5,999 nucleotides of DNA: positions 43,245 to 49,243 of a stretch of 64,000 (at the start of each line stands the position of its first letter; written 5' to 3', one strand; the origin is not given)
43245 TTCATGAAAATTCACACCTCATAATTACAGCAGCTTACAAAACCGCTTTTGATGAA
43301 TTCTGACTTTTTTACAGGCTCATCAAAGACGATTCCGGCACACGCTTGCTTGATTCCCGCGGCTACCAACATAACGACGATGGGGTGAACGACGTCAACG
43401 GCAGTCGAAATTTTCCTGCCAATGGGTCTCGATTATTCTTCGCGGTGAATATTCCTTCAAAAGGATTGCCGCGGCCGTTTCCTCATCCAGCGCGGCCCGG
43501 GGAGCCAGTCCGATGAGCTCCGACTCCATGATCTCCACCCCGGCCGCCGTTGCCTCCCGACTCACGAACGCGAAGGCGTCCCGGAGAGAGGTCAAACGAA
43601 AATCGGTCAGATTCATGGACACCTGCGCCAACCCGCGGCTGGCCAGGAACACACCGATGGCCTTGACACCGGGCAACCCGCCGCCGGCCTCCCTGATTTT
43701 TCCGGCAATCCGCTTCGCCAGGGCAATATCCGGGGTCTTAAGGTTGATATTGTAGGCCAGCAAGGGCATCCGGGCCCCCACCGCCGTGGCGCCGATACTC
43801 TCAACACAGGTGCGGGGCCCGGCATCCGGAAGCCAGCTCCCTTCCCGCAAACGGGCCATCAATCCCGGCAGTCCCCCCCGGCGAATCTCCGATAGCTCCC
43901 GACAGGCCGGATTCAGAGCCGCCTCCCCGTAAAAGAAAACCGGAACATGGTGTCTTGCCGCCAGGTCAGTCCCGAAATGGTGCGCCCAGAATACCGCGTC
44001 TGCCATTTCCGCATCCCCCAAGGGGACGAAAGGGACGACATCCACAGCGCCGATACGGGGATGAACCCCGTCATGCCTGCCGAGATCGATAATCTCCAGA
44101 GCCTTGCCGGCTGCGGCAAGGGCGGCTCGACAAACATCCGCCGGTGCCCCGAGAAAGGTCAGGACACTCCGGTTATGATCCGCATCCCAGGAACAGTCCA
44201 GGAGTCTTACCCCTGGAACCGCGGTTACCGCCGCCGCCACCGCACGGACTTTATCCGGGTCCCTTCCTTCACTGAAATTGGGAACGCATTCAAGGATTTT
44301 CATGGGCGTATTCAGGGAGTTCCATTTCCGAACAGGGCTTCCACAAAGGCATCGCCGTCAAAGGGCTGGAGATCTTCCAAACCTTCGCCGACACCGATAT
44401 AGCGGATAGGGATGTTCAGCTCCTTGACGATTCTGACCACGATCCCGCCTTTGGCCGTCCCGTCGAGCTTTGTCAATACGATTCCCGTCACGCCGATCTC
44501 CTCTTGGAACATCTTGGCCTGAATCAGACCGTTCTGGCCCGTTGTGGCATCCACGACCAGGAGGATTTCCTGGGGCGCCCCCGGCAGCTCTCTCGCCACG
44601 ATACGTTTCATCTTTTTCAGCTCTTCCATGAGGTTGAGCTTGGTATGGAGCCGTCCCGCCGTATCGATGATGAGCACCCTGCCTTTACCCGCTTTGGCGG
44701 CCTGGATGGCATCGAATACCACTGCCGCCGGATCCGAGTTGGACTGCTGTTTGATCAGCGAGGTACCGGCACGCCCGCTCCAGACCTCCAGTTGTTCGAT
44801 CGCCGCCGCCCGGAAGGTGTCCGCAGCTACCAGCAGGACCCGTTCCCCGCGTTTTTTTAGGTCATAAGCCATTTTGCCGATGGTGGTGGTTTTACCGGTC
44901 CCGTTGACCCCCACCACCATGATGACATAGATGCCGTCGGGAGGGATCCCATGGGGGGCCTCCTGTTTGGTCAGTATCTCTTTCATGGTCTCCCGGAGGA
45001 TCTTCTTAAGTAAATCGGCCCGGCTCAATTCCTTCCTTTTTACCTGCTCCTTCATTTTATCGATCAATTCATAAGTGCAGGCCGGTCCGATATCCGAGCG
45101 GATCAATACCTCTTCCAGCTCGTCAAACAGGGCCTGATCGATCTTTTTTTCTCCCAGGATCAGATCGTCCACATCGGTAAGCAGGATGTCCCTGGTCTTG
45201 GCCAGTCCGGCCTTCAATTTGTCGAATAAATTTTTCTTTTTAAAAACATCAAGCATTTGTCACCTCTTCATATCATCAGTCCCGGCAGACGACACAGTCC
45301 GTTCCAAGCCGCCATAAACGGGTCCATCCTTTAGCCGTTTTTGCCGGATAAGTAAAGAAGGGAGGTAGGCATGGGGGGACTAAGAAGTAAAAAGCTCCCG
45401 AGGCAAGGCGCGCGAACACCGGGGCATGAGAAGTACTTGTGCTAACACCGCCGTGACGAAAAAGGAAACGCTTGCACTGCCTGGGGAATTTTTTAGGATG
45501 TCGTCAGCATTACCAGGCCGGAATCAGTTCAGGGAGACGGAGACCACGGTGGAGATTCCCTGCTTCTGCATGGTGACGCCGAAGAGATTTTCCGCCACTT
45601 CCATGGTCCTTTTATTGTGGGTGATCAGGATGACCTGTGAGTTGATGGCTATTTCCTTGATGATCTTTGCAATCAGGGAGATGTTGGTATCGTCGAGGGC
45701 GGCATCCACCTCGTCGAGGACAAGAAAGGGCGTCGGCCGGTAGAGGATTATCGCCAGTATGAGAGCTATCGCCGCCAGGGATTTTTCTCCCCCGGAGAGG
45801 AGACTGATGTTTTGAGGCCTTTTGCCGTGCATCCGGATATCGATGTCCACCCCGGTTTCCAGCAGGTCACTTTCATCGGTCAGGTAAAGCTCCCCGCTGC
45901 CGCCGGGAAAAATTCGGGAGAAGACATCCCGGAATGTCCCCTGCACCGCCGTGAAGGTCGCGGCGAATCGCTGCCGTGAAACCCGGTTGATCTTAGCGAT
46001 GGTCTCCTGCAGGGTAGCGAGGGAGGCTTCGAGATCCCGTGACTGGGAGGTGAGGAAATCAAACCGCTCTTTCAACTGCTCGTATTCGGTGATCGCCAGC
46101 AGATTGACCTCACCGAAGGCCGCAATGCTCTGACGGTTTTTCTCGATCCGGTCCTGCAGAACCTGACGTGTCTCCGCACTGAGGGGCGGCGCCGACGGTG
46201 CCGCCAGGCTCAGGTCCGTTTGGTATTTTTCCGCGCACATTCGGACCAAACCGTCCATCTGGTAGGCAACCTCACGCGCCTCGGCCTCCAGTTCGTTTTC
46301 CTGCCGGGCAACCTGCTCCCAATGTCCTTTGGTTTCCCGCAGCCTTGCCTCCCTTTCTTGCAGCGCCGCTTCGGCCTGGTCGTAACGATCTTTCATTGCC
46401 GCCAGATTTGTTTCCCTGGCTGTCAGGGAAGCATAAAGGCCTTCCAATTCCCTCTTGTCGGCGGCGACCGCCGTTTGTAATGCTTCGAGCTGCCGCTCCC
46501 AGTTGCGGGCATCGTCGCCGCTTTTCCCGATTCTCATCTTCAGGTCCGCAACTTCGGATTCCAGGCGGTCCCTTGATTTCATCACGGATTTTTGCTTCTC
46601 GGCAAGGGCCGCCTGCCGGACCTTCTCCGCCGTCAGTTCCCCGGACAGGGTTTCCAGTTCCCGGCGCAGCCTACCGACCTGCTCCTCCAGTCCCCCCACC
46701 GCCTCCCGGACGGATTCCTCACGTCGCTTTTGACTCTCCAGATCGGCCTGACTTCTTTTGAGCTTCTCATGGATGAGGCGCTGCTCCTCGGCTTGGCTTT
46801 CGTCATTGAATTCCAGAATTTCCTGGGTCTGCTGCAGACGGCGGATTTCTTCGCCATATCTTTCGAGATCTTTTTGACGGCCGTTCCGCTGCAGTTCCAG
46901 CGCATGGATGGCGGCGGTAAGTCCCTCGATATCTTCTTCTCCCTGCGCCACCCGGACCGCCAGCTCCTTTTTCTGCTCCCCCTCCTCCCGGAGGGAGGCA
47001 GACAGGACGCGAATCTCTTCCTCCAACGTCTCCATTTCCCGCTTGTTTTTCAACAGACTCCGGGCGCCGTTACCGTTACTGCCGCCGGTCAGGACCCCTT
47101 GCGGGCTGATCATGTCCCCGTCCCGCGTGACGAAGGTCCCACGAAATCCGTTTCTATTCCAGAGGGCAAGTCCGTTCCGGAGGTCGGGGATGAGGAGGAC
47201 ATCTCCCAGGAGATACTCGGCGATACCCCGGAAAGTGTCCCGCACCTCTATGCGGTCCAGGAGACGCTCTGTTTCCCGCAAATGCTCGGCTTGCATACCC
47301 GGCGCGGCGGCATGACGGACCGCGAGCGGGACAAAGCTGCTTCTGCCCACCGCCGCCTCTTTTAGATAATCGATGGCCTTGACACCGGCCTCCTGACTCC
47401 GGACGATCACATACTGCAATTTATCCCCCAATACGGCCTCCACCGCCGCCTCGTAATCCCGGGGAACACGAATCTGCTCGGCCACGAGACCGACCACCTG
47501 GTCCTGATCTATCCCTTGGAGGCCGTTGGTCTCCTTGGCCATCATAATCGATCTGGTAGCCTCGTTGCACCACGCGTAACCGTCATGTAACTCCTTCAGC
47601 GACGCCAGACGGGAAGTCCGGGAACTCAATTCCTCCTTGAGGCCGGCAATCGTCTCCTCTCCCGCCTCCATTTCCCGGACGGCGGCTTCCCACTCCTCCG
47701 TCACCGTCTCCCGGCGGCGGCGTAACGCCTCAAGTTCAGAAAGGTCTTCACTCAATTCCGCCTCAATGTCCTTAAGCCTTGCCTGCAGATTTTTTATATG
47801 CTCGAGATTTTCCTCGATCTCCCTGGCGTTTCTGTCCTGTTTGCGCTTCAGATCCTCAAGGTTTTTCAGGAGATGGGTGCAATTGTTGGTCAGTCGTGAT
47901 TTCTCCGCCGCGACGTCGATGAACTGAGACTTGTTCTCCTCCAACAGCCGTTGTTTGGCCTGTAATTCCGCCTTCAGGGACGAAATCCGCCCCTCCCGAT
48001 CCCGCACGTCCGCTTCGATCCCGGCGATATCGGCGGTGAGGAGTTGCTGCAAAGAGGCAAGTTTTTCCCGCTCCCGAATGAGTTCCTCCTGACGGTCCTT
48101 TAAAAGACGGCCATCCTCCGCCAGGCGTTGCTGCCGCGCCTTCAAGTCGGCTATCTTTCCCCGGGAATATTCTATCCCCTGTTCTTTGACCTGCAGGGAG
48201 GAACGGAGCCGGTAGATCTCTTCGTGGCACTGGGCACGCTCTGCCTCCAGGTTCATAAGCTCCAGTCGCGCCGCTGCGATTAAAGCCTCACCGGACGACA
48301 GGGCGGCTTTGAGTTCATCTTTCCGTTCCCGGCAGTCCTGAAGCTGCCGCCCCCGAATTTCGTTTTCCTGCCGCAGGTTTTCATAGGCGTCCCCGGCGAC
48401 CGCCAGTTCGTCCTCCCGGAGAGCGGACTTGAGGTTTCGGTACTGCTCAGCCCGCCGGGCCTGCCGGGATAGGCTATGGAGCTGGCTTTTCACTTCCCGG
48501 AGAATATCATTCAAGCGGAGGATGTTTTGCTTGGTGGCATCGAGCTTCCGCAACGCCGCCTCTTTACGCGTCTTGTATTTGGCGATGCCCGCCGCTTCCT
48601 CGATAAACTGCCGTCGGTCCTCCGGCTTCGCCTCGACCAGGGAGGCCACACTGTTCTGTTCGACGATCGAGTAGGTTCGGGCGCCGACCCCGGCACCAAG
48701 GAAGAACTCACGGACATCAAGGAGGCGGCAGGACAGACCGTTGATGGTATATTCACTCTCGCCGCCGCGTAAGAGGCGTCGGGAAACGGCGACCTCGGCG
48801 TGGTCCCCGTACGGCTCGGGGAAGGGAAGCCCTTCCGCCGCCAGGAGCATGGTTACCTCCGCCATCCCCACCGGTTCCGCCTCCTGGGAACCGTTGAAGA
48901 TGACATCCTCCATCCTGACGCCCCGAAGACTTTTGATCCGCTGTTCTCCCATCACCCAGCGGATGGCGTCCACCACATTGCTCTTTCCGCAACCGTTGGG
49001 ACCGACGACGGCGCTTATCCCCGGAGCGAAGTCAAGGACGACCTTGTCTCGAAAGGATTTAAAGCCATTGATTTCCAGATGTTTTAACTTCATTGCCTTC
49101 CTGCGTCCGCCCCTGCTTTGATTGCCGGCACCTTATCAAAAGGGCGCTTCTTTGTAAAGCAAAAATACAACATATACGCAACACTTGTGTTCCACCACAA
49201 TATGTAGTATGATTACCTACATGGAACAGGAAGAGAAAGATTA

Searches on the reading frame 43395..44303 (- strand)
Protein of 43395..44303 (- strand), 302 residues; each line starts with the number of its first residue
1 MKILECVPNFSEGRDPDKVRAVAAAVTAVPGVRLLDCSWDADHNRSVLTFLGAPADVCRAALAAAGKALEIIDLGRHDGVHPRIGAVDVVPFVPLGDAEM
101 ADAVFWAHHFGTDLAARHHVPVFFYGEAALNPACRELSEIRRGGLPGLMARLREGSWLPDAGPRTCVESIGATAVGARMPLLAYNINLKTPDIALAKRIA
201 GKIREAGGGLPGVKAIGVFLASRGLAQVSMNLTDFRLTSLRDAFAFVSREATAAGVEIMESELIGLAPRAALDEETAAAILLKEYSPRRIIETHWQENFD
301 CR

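Call 13: search_protein_families(library=pfam, proteins=[window:43395-44303:-])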
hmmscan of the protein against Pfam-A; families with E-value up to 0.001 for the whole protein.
window:43395-44303:- (302 aa): 2 families
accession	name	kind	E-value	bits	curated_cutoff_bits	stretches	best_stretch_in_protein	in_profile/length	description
PF07837.17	FTCD_N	-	1.7e-59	200.9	27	1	3-178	1-176/176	Formiminotransferase domain, N-terminal subdomain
PF02971.19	FTCD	-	3.8e-24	85.7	24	1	181-274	2-101/145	Formiminotransferase domain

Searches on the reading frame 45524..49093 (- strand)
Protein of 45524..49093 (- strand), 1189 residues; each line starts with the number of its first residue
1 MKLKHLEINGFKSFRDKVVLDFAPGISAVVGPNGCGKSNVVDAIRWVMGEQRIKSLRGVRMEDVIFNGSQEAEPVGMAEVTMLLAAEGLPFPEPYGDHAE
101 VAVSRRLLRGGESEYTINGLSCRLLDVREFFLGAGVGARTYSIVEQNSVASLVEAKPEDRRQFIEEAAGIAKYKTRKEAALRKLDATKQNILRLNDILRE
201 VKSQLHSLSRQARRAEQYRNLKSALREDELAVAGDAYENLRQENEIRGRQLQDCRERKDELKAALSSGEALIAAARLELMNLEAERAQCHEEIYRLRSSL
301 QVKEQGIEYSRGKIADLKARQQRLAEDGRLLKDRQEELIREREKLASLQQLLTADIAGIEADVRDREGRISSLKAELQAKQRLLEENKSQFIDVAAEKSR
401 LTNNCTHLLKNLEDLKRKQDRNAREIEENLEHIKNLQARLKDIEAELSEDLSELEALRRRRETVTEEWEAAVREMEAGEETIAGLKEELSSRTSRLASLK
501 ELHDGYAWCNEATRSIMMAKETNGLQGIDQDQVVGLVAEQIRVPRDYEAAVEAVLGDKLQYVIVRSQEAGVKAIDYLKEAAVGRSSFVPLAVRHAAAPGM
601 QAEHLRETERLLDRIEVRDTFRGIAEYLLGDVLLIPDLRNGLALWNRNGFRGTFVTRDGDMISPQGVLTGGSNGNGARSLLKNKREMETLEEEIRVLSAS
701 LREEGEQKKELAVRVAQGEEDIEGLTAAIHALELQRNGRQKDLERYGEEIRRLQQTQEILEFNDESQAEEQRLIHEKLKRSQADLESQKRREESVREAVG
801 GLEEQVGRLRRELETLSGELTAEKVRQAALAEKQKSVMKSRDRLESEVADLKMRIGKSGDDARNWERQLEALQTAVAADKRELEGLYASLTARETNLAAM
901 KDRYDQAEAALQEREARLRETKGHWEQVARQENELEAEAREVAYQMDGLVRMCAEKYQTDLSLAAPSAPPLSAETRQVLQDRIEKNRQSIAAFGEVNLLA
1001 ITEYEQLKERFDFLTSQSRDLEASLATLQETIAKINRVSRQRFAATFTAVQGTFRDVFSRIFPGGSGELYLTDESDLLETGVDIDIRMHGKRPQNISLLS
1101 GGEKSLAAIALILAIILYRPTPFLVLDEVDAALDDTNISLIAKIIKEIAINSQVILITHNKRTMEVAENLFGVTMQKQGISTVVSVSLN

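Call 63: find_encoding_contigs(protein=window:45524-49093:-, flank=10000, max_places=1)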
Protein window:45524-49093:- (1189 aa): 22 contigs read that carry it; 1 place shown.
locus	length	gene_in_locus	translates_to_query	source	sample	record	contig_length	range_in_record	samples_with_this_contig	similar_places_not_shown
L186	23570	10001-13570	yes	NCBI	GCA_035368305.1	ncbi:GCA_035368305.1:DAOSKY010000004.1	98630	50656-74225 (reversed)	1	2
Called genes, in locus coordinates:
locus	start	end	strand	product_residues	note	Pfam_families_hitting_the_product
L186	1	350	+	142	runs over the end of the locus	PF00430:ATP-synt_B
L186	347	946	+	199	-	PF00430:ATP-synt_B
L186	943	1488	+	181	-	PF00213:OSCP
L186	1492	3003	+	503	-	PF02874:ATP-synt_ab_N, PF00006:ATP-synt_ab, PF00306:ATP-synt_ab_C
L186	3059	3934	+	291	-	PF00231:ATP-synt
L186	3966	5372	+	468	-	PF02874:ATP-synt_ab_N, PF00006:ATP-synt_ab, PF22919:ATP-synt_VA_C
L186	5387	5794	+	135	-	PF02823:ATP-synt_DE_N, PF00401:ATP-synt_DE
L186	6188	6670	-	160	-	PF03449:GreA_GreB_N, PF01272:GreA_GreB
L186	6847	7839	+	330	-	PF04055:Radical_SAM, PF06463:Mob_synth_C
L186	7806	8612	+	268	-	PF01209:Ubie_methyltran, PF13489:Methyltransf_23, PF07021:MetW, PF13847:Methyltransf_31, PF08241:Methyltransf_11, PF08242:Methyltransf_12, PF13649:Methyltransf_25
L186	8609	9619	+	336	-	PF04055:Radical_SAM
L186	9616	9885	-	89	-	-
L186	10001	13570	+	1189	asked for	PF02463:SMC_N, PF13175:AAA_15, PF13476:AAA_23, PF06470:SMC_hinge, PF24161:CCDC39 (weak), PF13304:AAA_21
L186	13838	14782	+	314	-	PF02881:SRP54_N, PF25199:nSTAND_NTPase5 (faint), PF13604:AAA_30 (weak), PF13401:AAA_22 (weak), PF00448:SRP54, PF01656:CbiA (faint)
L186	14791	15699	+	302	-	PF07837:FTCD_N, PF02971:FTCD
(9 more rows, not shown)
